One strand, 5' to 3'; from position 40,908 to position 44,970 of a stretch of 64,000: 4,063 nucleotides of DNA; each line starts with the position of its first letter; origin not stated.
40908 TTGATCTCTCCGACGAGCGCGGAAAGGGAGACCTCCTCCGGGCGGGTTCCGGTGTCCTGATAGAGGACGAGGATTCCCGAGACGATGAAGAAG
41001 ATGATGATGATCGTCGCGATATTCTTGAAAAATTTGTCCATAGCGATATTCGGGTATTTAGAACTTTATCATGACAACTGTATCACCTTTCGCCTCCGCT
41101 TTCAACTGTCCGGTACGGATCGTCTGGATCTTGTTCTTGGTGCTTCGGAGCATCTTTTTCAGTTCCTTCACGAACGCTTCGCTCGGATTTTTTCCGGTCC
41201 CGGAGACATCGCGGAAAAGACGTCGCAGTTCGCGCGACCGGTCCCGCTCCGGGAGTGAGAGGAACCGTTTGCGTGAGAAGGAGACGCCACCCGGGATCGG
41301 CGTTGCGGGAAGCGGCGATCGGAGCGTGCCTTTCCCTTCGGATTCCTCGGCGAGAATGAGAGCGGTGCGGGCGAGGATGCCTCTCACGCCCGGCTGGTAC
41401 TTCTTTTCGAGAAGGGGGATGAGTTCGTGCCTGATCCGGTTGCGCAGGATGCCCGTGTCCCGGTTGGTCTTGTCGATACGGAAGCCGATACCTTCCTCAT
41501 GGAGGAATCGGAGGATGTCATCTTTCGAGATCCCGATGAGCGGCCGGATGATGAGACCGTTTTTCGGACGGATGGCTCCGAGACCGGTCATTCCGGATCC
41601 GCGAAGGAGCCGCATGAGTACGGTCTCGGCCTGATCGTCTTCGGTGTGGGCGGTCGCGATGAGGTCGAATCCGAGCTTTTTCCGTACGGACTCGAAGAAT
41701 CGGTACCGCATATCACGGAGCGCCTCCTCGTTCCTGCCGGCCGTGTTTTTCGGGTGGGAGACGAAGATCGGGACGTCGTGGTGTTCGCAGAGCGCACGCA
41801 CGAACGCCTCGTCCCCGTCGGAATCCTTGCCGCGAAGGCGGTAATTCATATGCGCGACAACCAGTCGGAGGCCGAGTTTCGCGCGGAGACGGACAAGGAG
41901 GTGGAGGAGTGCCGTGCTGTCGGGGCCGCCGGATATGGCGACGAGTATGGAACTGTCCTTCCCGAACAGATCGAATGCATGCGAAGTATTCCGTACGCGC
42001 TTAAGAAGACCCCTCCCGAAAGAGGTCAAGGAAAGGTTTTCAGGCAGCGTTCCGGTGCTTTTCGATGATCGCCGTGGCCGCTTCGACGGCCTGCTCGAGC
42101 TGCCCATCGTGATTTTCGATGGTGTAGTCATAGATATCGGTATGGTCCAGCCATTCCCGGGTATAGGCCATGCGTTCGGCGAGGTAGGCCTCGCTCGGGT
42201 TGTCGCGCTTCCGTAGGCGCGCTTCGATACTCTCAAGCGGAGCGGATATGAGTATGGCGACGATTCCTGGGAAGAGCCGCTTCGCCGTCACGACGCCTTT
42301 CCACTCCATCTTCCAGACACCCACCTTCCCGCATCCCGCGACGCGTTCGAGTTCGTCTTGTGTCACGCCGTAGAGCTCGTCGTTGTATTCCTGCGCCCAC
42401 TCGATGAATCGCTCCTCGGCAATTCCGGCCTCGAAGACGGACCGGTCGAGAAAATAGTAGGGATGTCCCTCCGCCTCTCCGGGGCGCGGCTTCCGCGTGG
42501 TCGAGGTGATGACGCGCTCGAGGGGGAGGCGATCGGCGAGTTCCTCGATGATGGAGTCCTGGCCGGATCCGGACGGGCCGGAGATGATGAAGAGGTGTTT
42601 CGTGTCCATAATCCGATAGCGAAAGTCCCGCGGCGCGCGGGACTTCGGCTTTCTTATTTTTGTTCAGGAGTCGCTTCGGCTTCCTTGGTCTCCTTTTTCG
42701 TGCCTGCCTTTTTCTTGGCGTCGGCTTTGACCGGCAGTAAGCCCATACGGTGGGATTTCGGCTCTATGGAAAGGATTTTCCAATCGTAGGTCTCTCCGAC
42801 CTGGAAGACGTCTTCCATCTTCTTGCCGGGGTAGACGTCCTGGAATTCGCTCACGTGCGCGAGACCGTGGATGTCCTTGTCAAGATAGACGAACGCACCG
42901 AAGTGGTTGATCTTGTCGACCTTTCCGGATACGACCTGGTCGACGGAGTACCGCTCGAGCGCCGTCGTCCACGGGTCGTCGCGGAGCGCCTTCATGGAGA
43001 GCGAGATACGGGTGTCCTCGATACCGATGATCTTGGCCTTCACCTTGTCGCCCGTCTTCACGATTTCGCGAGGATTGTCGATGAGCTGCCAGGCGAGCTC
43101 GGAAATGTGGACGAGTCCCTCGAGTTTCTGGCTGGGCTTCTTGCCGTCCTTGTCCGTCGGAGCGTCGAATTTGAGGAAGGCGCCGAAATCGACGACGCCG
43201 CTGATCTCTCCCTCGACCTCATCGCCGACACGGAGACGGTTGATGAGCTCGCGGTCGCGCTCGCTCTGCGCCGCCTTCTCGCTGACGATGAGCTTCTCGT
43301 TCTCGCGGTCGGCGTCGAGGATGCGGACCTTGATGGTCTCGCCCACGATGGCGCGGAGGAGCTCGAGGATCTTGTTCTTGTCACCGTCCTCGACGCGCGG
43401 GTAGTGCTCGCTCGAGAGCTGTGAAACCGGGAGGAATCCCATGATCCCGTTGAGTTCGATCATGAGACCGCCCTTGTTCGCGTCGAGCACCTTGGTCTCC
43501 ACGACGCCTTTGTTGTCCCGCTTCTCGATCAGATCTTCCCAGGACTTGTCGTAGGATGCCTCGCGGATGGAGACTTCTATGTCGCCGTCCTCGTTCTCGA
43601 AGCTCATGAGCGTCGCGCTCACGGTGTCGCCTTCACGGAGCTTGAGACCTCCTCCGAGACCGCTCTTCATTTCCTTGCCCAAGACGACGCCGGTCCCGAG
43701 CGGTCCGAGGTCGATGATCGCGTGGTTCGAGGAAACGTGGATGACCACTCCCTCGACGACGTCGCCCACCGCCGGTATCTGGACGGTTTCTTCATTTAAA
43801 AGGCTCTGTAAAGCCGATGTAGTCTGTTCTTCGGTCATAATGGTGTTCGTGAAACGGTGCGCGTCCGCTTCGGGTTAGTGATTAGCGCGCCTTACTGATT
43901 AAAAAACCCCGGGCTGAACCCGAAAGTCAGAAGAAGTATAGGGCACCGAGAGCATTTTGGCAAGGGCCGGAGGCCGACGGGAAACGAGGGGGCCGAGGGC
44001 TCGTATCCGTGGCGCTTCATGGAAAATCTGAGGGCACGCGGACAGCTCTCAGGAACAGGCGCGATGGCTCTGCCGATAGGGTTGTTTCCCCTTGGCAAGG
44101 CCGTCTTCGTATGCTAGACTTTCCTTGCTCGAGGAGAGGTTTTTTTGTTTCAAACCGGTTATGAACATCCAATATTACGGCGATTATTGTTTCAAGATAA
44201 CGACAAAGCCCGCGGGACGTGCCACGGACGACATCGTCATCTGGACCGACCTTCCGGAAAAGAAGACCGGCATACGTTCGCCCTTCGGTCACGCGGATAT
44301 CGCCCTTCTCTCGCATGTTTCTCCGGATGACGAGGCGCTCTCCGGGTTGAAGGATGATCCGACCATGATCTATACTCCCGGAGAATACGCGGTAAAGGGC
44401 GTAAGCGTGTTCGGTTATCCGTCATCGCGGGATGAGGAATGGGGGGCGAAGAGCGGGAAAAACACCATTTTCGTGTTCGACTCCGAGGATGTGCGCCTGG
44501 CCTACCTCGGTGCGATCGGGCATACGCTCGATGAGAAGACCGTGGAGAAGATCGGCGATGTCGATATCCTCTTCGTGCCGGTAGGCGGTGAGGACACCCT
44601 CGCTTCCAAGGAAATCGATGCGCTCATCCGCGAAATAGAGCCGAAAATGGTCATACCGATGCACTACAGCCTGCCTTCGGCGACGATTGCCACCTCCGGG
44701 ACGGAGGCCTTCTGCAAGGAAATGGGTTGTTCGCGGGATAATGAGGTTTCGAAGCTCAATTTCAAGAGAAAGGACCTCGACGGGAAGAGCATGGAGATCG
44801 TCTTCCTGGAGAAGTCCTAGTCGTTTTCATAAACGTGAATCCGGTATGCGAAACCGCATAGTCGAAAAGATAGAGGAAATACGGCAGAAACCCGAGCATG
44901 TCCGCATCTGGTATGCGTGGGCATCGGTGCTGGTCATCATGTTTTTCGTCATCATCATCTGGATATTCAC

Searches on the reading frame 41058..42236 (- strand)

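Call 10: search_protein_families(library=pfam, proteins=[window:41058-42236:-])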
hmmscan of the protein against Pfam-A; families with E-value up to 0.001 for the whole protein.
window:41058-42236:- (392 aa): 1 family
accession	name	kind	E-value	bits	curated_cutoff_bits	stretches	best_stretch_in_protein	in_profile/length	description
PF01171.26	ATP_bind_3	-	9.1e-52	175.9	27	1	97-271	2-182/182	PP-loop family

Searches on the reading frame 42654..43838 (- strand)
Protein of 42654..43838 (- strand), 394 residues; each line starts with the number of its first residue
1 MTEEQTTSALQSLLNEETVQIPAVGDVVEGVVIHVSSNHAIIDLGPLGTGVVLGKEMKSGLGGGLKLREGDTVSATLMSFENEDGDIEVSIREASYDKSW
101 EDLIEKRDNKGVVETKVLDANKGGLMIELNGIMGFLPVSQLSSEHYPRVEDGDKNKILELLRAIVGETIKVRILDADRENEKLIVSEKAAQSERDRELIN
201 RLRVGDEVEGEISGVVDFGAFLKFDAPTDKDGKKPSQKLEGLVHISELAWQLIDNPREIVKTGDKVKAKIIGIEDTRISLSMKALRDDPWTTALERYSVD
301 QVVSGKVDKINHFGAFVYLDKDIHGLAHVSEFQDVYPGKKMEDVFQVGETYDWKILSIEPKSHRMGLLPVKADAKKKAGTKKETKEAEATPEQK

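Call 10: search_protein_families(library=pfam, proteins=[window:42654-43838:-])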
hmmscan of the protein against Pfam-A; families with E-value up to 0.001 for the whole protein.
window:42654-43838:- (394 aa): 3 families
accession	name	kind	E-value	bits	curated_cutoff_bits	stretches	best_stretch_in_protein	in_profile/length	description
PF00575.29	S1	-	2.6e-40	137.1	22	4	299-365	4-69/74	S1 RNA binding domain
PF21710.3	Spt6_S1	-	9.1e-09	35.9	27.5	0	300-361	17-78/91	Spt6, S1/OB domain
PF23459.1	S1_RRP5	-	1.8e-08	35.2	27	0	300-359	4-62/72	RRP5 S1 domain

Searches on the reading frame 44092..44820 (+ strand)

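Call 11: search_protein_families(library=pfam, proteins=[window:44092-44820:+])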
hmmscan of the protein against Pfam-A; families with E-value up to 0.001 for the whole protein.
window:44092-44820:+ (242 aa): 2 families
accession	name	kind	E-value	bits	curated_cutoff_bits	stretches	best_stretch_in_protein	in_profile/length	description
PF13483.12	Lactamase_B_3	-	4.2e-35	121.5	24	1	26-191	2-160/160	Beta-lactamase superfamily domain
PF12706.13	Lactamase_B_2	-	0.00021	21.4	27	1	106-192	105-200/200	Beta-lactamase superfamily domain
